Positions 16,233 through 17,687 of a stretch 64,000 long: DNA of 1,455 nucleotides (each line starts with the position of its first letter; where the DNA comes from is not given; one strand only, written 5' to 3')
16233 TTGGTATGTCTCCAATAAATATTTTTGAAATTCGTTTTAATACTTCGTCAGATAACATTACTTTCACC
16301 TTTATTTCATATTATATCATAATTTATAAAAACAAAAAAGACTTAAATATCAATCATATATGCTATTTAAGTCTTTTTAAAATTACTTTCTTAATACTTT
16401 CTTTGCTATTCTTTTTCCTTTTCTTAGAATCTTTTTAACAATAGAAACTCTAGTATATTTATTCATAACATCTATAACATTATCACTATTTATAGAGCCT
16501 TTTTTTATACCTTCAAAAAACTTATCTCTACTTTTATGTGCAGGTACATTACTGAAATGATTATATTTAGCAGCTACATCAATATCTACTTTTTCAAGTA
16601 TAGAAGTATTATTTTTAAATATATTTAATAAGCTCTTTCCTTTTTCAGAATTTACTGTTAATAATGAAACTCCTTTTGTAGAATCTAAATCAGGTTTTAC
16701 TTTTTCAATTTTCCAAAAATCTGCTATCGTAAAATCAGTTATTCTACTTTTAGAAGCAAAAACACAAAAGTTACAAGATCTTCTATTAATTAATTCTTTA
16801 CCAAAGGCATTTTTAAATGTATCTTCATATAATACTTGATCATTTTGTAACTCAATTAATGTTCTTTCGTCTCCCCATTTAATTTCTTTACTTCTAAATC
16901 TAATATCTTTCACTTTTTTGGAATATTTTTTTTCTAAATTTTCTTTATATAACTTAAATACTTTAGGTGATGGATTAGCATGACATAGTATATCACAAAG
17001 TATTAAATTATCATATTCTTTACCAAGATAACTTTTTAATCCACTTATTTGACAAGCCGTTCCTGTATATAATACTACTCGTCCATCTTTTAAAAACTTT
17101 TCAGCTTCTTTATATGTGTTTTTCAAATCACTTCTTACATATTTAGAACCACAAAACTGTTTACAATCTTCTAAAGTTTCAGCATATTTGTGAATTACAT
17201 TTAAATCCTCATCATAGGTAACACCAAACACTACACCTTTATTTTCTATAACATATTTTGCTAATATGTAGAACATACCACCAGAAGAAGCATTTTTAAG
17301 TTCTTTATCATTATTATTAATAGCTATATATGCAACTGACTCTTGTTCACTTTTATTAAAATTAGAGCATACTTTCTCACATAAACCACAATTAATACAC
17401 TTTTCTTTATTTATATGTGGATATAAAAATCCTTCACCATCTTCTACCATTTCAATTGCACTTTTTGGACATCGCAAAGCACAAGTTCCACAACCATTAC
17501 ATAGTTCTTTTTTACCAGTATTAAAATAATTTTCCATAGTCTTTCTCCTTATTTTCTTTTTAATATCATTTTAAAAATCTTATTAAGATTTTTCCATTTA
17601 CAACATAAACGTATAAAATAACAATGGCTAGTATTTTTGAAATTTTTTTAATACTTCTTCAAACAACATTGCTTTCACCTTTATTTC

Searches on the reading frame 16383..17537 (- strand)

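Call 97: search_protein_families(library=pfam, proteins=[window:16383-17537:-], max_evalue=0.00001)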
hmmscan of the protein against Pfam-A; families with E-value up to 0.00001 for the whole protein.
window:16383-17537:- (384 aa): 7 families
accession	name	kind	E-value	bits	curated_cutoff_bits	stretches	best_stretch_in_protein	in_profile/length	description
PF04432.18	FrhB_FdhB_C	-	1.9e-19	70.5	23.3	1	154-313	3-142/150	Coenzyme F420 hydrogenase/dehydrogenase, beta subunit C terminus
PF00037.32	Fer4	-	9.5e-10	38.3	21.1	0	41-57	2-18/24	4Fe-4S binding domain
PF12838.12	Fer4_7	-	3.9e-09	37.3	27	1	13-57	2-48/52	4Fe-4S dicluster domain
PF13187.11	Fer4_9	-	2.7e-07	31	27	1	13-59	2-49/52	4Fe-4S dicluster domain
PF12837.12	Fer4_6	-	5.9e-07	29.6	25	0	40-57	2-19/24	4Fe-4S binding domain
PF12797.12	Fer4_2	-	6.7e-07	29.3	24.5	0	39-58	2-21/22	4Fe-4S binding domain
PF04422.18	FrhB_FdhB_N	-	1.3e-06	28.9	22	1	70-136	2-71/78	Coenzyme F420 hydrogenase/dehydrogenase, beta subunit N-term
